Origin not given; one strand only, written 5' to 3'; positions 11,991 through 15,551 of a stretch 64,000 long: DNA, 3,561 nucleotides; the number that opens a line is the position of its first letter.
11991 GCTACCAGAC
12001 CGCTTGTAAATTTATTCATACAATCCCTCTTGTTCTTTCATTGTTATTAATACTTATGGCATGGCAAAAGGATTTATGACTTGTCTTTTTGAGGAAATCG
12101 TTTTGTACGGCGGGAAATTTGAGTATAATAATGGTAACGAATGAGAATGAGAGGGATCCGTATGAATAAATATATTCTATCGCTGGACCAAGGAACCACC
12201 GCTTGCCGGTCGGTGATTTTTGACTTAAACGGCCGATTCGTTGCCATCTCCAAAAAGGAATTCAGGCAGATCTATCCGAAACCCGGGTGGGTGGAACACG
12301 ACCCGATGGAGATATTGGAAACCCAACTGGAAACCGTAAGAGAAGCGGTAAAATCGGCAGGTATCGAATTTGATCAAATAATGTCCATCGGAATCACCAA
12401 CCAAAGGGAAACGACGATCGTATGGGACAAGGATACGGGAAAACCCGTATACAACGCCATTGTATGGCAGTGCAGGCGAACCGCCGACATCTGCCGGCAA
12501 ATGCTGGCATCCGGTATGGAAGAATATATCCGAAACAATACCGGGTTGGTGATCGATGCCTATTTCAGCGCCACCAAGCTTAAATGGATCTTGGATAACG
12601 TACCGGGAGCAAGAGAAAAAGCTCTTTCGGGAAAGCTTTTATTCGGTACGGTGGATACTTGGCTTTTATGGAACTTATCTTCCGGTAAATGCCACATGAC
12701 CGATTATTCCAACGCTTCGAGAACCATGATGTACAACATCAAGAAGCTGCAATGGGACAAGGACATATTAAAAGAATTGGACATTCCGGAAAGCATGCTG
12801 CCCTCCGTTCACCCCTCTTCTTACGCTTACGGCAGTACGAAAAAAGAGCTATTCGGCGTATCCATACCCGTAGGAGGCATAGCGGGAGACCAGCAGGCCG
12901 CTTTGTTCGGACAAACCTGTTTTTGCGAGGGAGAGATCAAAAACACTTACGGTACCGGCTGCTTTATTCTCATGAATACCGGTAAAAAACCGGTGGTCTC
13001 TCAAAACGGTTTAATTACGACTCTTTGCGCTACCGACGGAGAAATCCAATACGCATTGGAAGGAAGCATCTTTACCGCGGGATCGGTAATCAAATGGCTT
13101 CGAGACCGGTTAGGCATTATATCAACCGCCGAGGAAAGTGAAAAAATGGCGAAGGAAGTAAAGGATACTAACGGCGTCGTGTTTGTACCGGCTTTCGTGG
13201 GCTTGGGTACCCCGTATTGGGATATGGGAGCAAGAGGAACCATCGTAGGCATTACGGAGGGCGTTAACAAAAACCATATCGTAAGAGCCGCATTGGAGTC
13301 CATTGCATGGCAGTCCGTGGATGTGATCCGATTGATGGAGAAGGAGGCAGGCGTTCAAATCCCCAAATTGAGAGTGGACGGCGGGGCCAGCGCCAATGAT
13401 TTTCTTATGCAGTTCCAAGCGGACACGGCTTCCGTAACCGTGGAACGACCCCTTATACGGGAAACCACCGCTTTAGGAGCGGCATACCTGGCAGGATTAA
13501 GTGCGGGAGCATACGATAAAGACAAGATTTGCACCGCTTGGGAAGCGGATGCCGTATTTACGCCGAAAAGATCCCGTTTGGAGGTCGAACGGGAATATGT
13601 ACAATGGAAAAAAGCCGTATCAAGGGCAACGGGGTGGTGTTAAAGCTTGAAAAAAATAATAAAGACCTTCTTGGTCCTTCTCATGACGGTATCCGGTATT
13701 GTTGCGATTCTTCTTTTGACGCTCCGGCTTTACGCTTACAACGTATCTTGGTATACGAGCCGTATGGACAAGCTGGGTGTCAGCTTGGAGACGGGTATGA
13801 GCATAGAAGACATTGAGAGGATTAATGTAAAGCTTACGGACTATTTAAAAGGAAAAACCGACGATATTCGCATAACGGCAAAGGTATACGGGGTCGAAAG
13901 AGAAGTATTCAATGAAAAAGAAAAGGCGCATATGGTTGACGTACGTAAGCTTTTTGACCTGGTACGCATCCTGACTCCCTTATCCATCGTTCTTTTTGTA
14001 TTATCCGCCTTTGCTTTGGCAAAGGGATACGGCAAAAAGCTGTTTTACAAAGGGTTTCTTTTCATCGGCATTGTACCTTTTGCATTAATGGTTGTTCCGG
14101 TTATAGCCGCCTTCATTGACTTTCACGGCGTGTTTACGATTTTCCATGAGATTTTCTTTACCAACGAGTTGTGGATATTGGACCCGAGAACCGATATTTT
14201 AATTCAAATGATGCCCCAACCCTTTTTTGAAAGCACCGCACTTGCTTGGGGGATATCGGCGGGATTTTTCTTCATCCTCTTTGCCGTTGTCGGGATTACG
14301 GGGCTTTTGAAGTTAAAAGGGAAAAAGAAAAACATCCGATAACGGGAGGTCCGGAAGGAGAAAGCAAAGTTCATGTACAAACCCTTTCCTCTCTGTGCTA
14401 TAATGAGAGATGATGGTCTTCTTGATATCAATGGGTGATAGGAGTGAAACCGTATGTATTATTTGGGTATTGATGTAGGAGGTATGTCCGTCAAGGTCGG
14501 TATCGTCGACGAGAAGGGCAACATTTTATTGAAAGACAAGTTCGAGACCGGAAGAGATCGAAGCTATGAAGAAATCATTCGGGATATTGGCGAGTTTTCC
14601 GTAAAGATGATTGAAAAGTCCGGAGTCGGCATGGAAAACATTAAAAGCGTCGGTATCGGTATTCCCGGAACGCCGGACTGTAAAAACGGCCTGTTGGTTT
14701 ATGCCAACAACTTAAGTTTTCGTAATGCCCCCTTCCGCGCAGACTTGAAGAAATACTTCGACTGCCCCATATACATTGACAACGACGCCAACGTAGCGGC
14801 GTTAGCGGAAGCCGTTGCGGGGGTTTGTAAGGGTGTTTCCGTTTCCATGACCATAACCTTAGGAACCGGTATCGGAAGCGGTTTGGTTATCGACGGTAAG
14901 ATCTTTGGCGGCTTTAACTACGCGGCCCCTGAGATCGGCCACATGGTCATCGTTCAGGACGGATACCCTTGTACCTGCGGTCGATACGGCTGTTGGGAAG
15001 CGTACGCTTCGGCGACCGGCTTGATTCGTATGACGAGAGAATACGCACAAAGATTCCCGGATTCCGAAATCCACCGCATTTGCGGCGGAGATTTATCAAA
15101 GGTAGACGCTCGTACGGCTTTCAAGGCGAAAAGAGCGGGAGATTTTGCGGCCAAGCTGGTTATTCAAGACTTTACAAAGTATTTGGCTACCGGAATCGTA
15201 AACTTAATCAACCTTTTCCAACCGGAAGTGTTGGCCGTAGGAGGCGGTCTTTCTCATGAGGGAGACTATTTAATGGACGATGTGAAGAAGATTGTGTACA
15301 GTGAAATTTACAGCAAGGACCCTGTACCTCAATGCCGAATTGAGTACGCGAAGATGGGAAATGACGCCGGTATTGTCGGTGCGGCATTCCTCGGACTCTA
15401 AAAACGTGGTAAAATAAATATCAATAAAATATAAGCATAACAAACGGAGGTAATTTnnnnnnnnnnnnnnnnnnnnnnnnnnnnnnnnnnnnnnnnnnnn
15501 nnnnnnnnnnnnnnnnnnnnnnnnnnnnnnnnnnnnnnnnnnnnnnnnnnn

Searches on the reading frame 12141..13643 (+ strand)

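Call 52: search_protein_families(library=pfam, proteins=[window:12141-13643:+], max_evalue=0.00001)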
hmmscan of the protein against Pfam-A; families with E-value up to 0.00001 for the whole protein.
window:12141-13643:+ (500 aa): 2 families
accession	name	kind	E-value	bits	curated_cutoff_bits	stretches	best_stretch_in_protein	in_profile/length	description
PF00370.27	FGGY_N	-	2.6e-79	266.7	28.8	1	11-257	1-245/245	FGGY family of carbohydrate kinases, N-terminal domain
PF02782.22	FGGY_C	-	3.6e-43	148.1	27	1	268-454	3-197/198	FGGY family of carbohydrate kinases, C-terminal domain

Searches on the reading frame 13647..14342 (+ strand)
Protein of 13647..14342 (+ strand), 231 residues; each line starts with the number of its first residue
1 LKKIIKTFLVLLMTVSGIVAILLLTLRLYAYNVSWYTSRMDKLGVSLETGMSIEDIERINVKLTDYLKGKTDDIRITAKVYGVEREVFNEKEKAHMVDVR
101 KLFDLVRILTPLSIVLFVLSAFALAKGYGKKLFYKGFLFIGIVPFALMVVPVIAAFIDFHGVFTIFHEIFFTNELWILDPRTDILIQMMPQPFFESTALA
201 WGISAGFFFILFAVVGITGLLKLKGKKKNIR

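Call 52: search_protein_families(library=pfam, proteins=[window:13647-14342:+], max_evalue=0.00001)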
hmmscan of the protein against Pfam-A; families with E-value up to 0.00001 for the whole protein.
window:13647-14342:+ (231 aa): 1 family
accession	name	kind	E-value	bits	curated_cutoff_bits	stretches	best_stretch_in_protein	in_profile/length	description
PF07314.17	Lit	-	1.3e-39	136.5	24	1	12-194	2-176/176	Lipoprotein intramolecular transacylase Lit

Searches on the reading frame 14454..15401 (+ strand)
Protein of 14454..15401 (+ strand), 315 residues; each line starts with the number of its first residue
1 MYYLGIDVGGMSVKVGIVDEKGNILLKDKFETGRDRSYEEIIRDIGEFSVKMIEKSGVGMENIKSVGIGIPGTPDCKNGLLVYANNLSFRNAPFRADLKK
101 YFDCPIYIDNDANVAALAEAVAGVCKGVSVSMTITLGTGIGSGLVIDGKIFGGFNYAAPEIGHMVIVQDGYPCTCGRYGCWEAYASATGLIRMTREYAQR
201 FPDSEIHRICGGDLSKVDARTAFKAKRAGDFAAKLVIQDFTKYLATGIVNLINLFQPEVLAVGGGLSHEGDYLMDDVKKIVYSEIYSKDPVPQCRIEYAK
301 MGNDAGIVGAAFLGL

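Call 52: search_protein_families(library=pfam, proteins=[window:14454-15401:+], max_evalue=0.00001)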
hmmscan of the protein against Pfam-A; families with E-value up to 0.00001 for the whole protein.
window:14454-15401:+ (315 aa): 1 family
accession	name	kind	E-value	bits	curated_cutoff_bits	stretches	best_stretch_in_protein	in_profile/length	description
PF00480.26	ROK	-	2.1e-70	238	22.9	1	3-313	1-290/294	ROK family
